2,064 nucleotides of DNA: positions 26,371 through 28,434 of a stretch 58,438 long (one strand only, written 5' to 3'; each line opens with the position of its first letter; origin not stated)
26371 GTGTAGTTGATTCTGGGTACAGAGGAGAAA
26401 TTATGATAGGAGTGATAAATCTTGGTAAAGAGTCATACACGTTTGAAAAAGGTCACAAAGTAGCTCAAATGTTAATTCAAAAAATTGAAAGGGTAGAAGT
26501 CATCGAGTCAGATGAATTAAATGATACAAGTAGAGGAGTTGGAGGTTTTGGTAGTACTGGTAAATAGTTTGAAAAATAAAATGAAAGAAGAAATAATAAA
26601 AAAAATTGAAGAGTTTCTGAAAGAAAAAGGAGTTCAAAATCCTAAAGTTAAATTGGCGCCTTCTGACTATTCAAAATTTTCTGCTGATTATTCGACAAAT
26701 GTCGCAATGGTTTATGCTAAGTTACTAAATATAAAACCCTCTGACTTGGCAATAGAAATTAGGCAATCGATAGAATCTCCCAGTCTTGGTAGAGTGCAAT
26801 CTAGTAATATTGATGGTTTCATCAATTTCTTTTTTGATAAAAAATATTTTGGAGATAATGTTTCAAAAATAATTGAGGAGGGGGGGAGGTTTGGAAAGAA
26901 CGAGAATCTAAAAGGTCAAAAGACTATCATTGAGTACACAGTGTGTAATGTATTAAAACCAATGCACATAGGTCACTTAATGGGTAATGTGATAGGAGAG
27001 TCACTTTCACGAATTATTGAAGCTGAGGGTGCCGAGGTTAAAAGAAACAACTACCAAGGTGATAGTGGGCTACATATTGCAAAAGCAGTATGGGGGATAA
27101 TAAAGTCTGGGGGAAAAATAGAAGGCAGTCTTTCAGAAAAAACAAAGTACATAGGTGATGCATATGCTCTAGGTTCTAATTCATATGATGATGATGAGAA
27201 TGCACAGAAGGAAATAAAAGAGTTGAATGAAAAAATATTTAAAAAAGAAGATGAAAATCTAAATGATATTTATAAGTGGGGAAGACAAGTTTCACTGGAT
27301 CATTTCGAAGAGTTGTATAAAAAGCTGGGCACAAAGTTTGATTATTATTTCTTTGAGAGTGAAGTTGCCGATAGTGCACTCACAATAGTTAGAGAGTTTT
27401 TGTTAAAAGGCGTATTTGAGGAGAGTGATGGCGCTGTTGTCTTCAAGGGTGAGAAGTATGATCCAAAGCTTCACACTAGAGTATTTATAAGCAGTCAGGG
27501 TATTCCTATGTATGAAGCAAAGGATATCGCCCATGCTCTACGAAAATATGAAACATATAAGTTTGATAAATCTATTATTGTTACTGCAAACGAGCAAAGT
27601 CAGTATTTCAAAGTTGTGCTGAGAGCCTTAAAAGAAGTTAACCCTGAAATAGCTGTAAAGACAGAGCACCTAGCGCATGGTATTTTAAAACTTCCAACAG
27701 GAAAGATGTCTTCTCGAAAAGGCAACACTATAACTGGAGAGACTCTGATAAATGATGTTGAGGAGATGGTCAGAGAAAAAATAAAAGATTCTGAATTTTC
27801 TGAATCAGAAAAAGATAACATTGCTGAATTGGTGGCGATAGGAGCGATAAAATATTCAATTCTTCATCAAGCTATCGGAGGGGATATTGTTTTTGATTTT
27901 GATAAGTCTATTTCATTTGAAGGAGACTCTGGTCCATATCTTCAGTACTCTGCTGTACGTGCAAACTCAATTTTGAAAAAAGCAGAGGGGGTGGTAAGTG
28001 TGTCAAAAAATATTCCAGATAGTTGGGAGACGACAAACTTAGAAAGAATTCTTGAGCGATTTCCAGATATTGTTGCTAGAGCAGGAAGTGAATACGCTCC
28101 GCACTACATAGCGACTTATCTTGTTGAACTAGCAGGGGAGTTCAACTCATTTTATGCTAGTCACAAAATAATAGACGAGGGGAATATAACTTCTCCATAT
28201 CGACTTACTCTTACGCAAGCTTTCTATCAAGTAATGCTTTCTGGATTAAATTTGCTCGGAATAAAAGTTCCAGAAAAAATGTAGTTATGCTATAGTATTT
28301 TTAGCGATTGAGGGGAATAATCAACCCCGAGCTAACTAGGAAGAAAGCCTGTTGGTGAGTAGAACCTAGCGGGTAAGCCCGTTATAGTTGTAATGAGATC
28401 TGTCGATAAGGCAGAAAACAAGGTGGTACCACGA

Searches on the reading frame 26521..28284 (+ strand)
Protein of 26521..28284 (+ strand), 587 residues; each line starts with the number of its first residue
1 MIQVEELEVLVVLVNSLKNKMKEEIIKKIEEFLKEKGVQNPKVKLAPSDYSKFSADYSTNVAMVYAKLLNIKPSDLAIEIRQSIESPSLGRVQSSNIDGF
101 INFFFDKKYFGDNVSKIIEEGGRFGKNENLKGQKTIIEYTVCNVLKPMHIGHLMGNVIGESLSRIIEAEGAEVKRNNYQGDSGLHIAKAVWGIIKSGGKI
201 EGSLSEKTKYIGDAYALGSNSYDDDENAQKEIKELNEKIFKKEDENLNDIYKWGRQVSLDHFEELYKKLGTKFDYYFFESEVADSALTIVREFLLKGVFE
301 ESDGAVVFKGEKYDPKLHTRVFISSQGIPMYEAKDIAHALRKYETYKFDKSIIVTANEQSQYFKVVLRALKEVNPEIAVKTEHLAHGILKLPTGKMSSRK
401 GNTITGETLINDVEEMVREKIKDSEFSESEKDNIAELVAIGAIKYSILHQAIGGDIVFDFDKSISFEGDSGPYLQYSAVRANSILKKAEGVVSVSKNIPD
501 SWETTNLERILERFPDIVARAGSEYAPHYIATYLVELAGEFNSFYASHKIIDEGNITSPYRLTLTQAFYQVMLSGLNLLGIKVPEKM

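Call 58: search_protein_families(library=pfam, proteins=[window:26521-28284:+], max_evalue=0.001)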
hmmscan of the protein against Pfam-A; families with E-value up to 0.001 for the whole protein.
window:26521-28284:+ (587 aa): 3 families
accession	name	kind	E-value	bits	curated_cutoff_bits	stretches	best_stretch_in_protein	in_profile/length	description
PF00750.26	tRNA-synt_1d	-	1.9e-42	145.9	23.3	1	114-460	2-349/349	tRNA synthetases class I (R), catalytic domain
PF05746.21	DALR_1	-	2e-26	92.8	22.3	1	474-587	1-117/117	DALR anticodon binding domain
PF03485.21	Arg_tRNA_synt_N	-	1.7e-09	38.6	21.5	1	22-105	4-85/85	Arginyl tRNA synthetase N terminal domain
